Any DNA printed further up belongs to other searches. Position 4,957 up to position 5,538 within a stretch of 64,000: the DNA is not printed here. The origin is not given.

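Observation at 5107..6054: Three consecutive small ORFs with extreme Trp/Tyr/Pro content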

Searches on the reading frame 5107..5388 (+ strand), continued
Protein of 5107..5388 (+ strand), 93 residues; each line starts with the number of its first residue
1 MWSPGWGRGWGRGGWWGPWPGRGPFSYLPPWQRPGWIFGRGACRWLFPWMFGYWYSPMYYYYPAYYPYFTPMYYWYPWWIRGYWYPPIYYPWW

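Call 39: search_protein_families(library=pfam, proteins=[L048:4471-4947:+, L026:568-1503:-, L062:2113-3114:+, L047:6861-7151:-, L067:8920-9285:-, L036:8334-8579:-, L028:8684-9112:+, L066:4098-5042:+, L015:6343-6873:+, L072:6292-7038:+], max_evalue=0.001)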
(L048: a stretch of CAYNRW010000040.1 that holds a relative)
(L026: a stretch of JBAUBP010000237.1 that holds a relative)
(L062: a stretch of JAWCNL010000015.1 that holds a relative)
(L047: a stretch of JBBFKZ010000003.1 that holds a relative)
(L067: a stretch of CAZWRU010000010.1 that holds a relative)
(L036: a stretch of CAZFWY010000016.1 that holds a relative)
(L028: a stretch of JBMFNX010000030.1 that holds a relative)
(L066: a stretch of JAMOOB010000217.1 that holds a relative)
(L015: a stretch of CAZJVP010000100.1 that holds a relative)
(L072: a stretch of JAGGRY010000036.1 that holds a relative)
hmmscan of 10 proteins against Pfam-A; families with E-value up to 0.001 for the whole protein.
L048:4471-4947:+ (158 aa): 1 family
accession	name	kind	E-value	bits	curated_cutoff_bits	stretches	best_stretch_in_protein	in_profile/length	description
PF02579.22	Nitro_FeMo-Co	-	1.7e-23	83.1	26.3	1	21-114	2-93/94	Dinitrogenase iron-molybdenum cofactor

L026:568-1503:- (311 aa): 19 families
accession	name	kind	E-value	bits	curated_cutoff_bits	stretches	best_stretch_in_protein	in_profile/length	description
PF10609.15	ParA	-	1e-25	91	27.1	2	18-79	5-67/246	NUBPL iron-transfer P-loop NTPase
PF01656.29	CbiA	-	1.2e-20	74.1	25.4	1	19-284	1-125/125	CobQ/CobB/MinD/ParA nucleotide binding domain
PF13614.12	AAA_31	-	1.4e-16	61.4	27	1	18-231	3-166/177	AAA domain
PF00037.32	Fer4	-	1.1e-11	44.5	21.1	2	79-101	1-23/24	4Fe-4S binding domain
PF12837.12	Fer4_6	-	2.4e-09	37.1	25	1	79-101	2-24/24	4Fe-4S binding domain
PF09140.17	MipZ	-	2.8e-09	37.1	20.7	1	18-75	2-59/262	ATPase MipZ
PF13237.11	Fer4_10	-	1.3e-08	35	25.5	1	79-96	35-52/53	4Fe-4S dicluster domain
PF00142.24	Fer4_NifH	-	1.5e-08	34.9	25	1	19-68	3-51/271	4Fe-4S iron sulfur cluster binding proteins, NifH/frxC family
PF14697.11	Fer4_21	-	5.9e-08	33.2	35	1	81-131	3-57/59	4Fe-4S dicluster domain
PF13187.11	Fer4_9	-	7.1e-08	32.8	27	1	85-130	1-51/52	4Fe-4S dicluster domain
PF12838.12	Fer4_7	-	7.8e-08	33.1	27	1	85-130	1-52/52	4Fe-4S dicluster domain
PF12797.12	Fer4_2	-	1.2e-07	31.6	24.5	1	79-97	3-21/22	4Fe-4S binding domain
PF06564.18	CBP_BcsQ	-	2.5e-07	30.9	21.3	1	17-54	2-39/234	Cellulose biosynthesis protein BcsQ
PF02374.21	ArsA_ATPase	-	6.8e-07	29.2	24.3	1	21-54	5-38/305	Anion-transporting ATPase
PF13484.11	Fer4_16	-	4.4e-06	27.8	30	0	116-134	2-20/66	4Fe-4S double cluster binding domain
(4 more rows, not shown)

L062:2113-3114:+ (333 aa): 2 families
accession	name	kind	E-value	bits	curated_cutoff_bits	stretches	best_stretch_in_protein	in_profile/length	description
PF00753.33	Lactamase_B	-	7.7e-11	42.7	22.7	1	68-156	6-91/196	Metallo-beta-lactamase superfamily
PF12706.13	Lactamase_B_2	-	3.2e-07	30.6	27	1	84-146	3-67/200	Beta-lactamase superfamily domain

L047:6861-7151:- (96 aa): 3 families
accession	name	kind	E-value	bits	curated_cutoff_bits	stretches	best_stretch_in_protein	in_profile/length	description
PF22277.2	EncFtn-like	-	2.6e-06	27.6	27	1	14-67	8-61/85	EncFtn-like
PF02915.23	Rubrerythrin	-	5.5e-06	27.3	22.8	1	23-91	1-72/137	Rubrerythrin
PF09537.16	DUF2383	-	9.2e-05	23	30.8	1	31-83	12-64/111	Domain of unknown function (DUF2383)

L067:8920-9285:- (121 aa): 1 family
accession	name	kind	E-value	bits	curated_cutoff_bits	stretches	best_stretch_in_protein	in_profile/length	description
PF01592.21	NifU_N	-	3.1e-21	76.3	22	1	14-102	34-123/127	NifU-like N terminal domain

L036:8334-8579:- (81 aa): 1 family
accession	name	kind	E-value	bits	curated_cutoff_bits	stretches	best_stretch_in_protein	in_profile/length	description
PF04023.20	FeoA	-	5.3e-21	74.9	23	1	3-73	1-73/74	FeoA domain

L028:8684-9112:+ (142 aa): 6 families
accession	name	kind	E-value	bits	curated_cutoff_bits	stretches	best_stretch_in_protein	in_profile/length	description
PF01325.25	Fe_dep_repress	-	2.2e-15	57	26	1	5-61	2-58/60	Iron dependent repressor, N-terminal DNA binding domain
PF02742.21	Fe_dep_repr_C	-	2.6e-13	50.2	27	1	66-130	1-66/70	Iron dependent repressor, metal binding and dimerisation domain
PF10007.15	DUF2250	-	2.5e-05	24.7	24.4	1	13-79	10-76/93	Uncharacterized protein conserved in archaea (DUF2250)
PF12802.13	MarR_2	-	0.00054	20.5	27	0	16-59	11-54/61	MarR family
PF14394.12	DUF4423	-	0.00067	19.9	30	0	8-79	18-90/165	Domain of unknown function (DUF4423)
PF24034.1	DUF7343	-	0.00098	19.4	27.6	0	19-62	12-55/62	Domain of unknown function (DUF7343)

L066:4098-5042:+ (314 aa): 1 family
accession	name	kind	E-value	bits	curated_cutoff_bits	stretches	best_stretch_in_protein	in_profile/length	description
PF04055.27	Radical_SAM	-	4.5e-16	59.9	29.5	1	24-179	3-157/166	Radical SAM superfamily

L015:6343-6873:+ (176 aa): 1 family
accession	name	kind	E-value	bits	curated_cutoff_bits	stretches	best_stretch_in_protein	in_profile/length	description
PF17253.7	DUF5320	-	2.7e-08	35.3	27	0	63-101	59-97/99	Family of unknown function (DUF5320)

L072:6292-7038:+ (248 aa): 2 families
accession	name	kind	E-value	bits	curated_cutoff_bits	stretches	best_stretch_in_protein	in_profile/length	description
PF02579.22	Nitro_FeMo-Co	-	1.2e-13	51.6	26.3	1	152-243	2-91/94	Dinitrogenase iron-molybdenum cofactor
PF17253.7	DUF5320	-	5.4e-06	27.9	27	0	84-126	21-59/99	Family of unknown function (DUF5320)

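Call 41: predict_structure(alignment_id=A1)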
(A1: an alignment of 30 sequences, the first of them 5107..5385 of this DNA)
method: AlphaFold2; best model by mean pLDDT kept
length: 93 residues; sequences in the alignment: 30
mean_pLDDT: 49.2   pTM: 0.20
mean pLDDT of the five models: 49.2, 47.8, 47.4, 47.0, 44.9
residues with pLDDT >= 90: 0; 70-90: 4; 50-70: 37; < 50: 52
segments of 3 or more residues with pLDDT < 50: 1-16, 50-63, 65-77
pLDDT, mean of each block of 10 residues (from residue 1): 38 45 64 60 51 42 43 46 54 46
secondary structure, 60 per line:
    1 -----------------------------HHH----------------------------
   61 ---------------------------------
elements in order:

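Call 54: find_homologous_proteins(query=L048:3333-3947:+, max_evalue=0.00001)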
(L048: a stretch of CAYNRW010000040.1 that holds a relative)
Query L048:3333-3947:+ (205 aa): 103 proteins with E <= 0.00001 among 319 candidates.
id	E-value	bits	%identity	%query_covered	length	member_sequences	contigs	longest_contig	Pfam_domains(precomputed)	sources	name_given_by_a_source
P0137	7.4e-132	456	98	100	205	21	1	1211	PF02579.23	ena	-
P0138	1.5e-110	387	81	100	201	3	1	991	PF02579.23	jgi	-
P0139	1.9e-108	380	81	100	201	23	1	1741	PF02579.23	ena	-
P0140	2.0e-103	363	80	100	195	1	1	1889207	PF02579.23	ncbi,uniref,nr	ncbi:dinitrogenase iron-molybdenum cofactor [Thermococcus aggregans]|uniref:Dinitrogenase iron-molyb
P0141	1.2e-93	331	77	100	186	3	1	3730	PF02579.23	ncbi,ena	-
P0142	1.1e-88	315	74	100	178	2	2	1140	PF02579.23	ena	-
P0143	1.9e-51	193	69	70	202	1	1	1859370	PF02579.23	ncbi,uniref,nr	ncbi:hypothetical protein PAP_06520 [Palaeococcus pacificus DY20341]|uniref:Dinitrogenase iron-molyb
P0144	2.1e-51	193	84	57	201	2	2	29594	PF02579.23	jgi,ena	-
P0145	3.2e-49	186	78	57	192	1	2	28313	PF02579.23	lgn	-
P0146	2.4e-48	183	79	57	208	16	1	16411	PF02579.23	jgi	jgi:predicted Fe-Mo cluster-binding NifX family protein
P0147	4.9e-48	182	70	56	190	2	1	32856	PF02579.23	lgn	-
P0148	6.6e-48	182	56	81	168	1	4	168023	PF02579.23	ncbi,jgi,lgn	jgi:predicted Fe-Mo cluster-binding NifX family protein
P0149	8.7e-48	181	65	66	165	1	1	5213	PF02579.23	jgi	-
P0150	1.0e-47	181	67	61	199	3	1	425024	PF02579.23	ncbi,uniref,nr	ncbi:dinitrogenase iron-molybdenum cofactor [Thermococcus sp. MV5]|uniref:NifB/NifX family molybdenu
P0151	2.6e-46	176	64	68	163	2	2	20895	PF02579.23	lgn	-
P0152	1.6e-45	174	72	59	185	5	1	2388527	PF02579.23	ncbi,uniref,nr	ncbi:hypothetical protein TBCH5v1_1212 [Thermococcus barophilus]|uniref:Dinitrogenase iron-molybdenu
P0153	1.6e-45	174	72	57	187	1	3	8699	PF02579.23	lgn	-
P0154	3.4e-45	173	66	70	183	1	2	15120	PF02579.23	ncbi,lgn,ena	-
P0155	4.5e-45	172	60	77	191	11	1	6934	PF02579.23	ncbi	-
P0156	9.5e-45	171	64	70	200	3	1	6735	PF02579.23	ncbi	ncbi:NifB/NifX family molybdenum-iron cluster-binding protein [Thermococcus sp.]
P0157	1.6e-44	171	72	57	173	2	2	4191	PF02579.23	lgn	-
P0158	2.5e-44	170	75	53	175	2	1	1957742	PF02579.23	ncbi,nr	ncbi:NifB/NifX family molybdenum-iron cluster-binding protein [Thermococcus paralvinellae]|nr:NifB/N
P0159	7.8e-43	165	75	52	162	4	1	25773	PF02579.23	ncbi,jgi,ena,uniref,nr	ncbi:MAG TPA: dinitrogenase iron-molybdenum cofactor [Thermococcus paralvinellae]|uniref:Dinitrogena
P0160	9.2e-43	165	60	70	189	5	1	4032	PF02579.23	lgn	-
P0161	9.4e-40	155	59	66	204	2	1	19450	PF02579.23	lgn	-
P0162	9.0e-39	152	60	63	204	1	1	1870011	PF02579.23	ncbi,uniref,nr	ncbi:NifB/NifX family molybdenum-iron cluster-binding protein [Thermococcus sp. 21S9]|uniref:NifB/Ni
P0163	3.2e-38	150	63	56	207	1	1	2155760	PF02579.23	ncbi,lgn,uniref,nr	ncbi:NifB/NifX family molybdenum-iron cluster-binding protein [Thermococcus henrietii]|uniref:NifB/N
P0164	1.6e-36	144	64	56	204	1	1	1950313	PF02579.23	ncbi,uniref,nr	ncbi:putative dinitrogenase iron-molybdenum cofactor biosynthesis protein 2 [Thermococcus cleftensis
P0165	4.6e-36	143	62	56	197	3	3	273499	PF02579.23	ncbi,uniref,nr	ncbi:dinitrogenase iron-molybdenum cofactor [Thermococcus sp. GR7]|uniref:NifB/NifX family molybdenu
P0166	1.8e-35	141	64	55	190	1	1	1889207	PF02579.23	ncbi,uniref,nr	ncbi:NifB/NifX family molybdenum-iron cluster-binding protein [Thermococcus aggregans]|uniref:NifB/N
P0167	3.3e-35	140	63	55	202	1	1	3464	PF02579.23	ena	-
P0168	4.1e-35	140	44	50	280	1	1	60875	PF02579.23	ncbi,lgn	-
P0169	4.9e-35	140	63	54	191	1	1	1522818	PF02579.23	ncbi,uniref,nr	ncbi:dinitrogenase iron-molybdenum cofactor [Thermococcus sp. P6]|uniref:NifB/NifX family molybdenum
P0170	5.7e-35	139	64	53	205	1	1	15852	PF02579.23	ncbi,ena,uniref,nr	ncbi:NifB/NifX family molybdenum-iron cluster-binding protein [Thermococcus sp.]|uniref:NifB/NifX fa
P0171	5.7e-35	139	63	55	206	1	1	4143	PF02579.23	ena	-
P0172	6.5e-35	139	64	53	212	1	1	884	PF02579.23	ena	-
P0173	1.0e-34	138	62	55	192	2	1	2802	PF02579.23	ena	-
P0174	1.3e-34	138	61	55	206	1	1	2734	PF02579.23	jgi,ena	-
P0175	5.3e-34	136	57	56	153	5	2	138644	PF02579.23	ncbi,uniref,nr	ncbi:NifB/NifX family molybdenum-iron cluster-binding protein [Thermococcus sp.]|uniref:NifB/NifX fa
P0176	1.0e-33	135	59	63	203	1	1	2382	PF02579.23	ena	-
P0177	1.2e-33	135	61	55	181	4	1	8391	PF02579.23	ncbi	-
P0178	2.9e-32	130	61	55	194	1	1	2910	PF02579.23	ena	-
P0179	3.2e-32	130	59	54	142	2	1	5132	PF02579.23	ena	-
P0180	9.5e-32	129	58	58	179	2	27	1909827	PF02579.23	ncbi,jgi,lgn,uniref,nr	ncbi:dinitrogenase iron-molybdenum cofactor [Pyrococcus furiosus DSM 3638]|uniref:Dinitrogenase iron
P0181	4.1e-31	127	62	53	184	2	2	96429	PF02579.23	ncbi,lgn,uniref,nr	ncbi:NifB/NifX family molybdenum-iron cluster-binding protein [Thermococcus waiotapuensis]|uniref:Ni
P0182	1.5e-27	115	61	53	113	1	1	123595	PF02579.23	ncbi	-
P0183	5.5e-27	113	52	58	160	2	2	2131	PF02579.23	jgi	-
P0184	1.3e-26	112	54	60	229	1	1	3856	PF02579.23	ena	-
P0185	1.6e-26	112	53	56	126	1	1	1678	PF02579.23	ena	-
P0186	1.6e-26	112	52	59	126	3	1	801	PF02579.23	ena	-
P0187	6.3e-26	110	48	61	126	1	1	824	PF02579.23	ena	-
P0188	8.4e-26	109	51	59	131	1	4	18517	PF02579.23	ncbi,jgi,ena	ncbi:NifB/NifX family molybdenum-iron cluster-binding protein [Archaeoglobus sp.]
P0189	1.0e-25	109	53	56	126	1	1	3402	PF02579.23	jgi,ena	-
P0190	1.2e-25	109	53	54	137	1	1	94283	PF02579.23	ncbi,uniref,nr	ncbi:dinitrogenase iron-molybdenum cofactor [Thermococcus sp. CX2]|uniref:NifB/NifX family molybdenu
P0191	1.2e-25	109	52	55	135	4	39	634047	PF02579.23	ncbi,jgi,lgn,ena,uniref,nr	ncbi:MAG: hypothetical protein PWP49_1641 [Thermococcaceae archaeon]|jgi:predicted Fe-Mo cluster-bin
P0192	2.0e-25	108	51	56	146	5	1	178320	PF02579.23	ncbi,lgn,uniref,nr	ncbi:NifB/NifX family molybdenum-iron cluster-binding protein [Thermococcus sp.]|uniref:NifB/NifX fa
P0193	5.3e-25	107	53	55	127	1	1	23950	PF02579.23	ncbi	-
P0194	6.7e-25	106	51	57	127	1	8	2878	PF02579.23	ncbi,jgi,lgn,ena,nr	ncbi:MAG TPA: dinitrogenase iron-molybdenum cofactor [Archaeoglobus profundus]|nr:dinitrogenase iron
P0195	2.3e-24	105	52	55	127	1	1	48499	PF02579.23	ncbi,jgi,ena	-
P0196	2.6e-24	104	49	55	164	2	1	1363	PF02579.23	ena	-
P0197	4.1e-24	104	53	49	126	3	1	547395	PF02579.23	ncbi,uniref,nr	ncbi:NifB/NifX family molybdenum-iron cluster-binding protein [Thermococcus zilligii]|uniref:NifB/Ni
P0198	3.7e-23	101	46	74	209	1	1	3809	PF17253.8,PF02579.23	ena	-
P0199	5.5e-23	100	52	51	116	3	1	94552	PF02579.23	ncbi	-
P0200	7.9e-23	100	46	57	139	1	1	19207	PF02579.23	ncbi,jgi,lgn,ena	-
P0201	7.9e-23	100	52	55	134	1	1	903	PF02579.23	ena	-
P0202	8.2e-23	100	50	61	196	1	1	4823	PF17253.8,PF02579.23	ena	-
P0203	9.1e-23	99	43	72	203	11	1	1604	PF02579.23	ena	-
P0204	1.6e-22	99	50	64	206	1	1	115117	PF17253.8,PF02579.23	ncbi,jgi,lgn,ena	-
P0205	2.4e-22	98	51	54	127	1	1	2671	PF02579.23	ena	-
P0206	2.4e-22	98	53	53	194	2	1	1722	PF17253.8,PF02579.23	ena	-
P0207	2.4e-22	98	49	51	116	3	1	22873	PF02579.23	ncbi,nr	ncbi:MAG: NifB/NifX family molybdenum-iron cluster-binding protein [Candidatus Verstraetearchaeota a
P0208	4.5e-22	97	44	56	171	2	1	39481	PF02579.23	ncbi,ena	-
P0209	7.9e-22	96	48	57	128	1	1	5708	PF02579.23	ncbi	-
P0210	9.0e-22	96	51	54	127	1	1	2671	PF02579.23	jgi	-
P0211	1.6e-21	95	48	57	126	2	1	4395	PF02579.23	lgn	-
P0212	4.1e-21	94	46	56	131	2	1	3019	PF02579.23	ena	-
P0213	7.2e-21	93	45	54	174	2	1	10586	PF02579.23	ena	-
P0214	9.4e-21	93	49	56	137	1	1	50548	PF02579.23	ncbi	-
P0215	1.0e-20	93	54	52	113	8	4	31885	PF02579.23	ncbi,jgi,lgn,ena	-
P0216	4.6e-20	91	49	55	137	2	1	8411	PF02579.23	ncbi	-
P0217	1.4e-19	89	47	51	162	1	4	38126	PF02579.23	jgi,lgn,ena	-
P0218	2.0e-19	88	52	52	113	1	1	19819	PF02579.23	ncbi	-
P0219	4.5e-19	87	45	55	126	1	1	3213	PF02579.23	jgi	jgi:predicted Fe-Mo cluster-binding NifX family protein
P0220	5.5e-19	87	45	51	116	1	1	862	PF02579.23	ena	-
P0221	9.8e-19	86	48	51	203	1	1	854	PF02579.23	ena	-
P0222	1.9e-17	82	42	56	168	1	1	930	PF02579.23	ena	-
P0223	3.3e-16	78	45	54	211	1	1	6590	PF17253.8,PF02579.23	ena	-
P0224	2.1e-15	75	40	58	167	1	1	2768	PF02579.23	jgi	-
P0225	3.6e-15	75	40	63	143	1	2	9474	PF02579.23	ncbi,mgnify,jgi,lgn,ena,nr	ncbi:dinitrogenase iron-molybdenum cofactor biosynthesis protein [Candidatus Micrarchaeota archaeon]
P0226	1.6e-11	63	43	55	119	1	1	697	PF02579.23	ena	-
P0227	1.1e-10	60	38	57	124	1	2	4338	PF02579.23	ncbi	-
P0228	9.8e-10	57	39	58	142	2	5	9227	PF02579.23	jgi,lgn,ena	jgi:predicted Fe-Mo cluster-binding NifX family protein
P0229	1.4e-9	56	36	65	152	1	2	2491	PF02579.23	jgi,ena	-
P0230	1.9e-9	56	36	65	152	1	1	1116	PF02579.23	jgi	-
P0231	8.0e-9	54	34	65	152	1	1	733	PF02579.23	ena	-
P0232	9.4e-9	54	43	56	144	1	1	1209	PF02579.23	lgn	-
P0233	9.6e-9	54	38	58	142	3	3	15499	PF02579.23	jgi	jgi:predicted Fe-Mo cluster-binding NifX family protein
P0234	1.6e-8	53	37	60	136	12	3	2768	PF02579.23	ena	-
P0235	2.2e-8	52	37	58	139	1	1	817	PF02579.23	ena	-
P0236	5.5e-8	51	40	42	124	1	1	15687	PF02579.23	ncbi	-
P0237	8.2e-8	50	38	55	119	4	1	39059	PF02579.23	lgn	-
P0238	8.5e-8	50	40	54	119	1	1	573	PF02579.23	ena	-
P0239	1.8e-7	49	36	55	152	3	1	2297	PF02579.23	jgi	-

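Call 63: search_protein_families(library=ncbifam, proteins=[window:5107-5385:+, P0180, P0009], max_evalue=0.01)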
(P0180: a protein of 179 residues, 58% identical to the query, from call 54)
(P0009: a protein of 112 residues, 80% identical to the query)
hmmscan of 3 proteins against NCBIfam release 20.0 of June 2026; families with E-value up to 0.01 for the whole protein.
window:5107-5385:+ (93 aa): 0 families

P0180 (179 aa): 1 family
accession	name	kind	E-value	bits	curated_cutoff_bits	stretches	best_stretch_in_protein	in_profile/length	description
NF041136.1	MrpORP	equivalog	5.8e-06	25.8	450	1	1-104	265-358/365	iron-sulfur cluster carrier protein MrpORP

P0009 (112 aa): 0 families
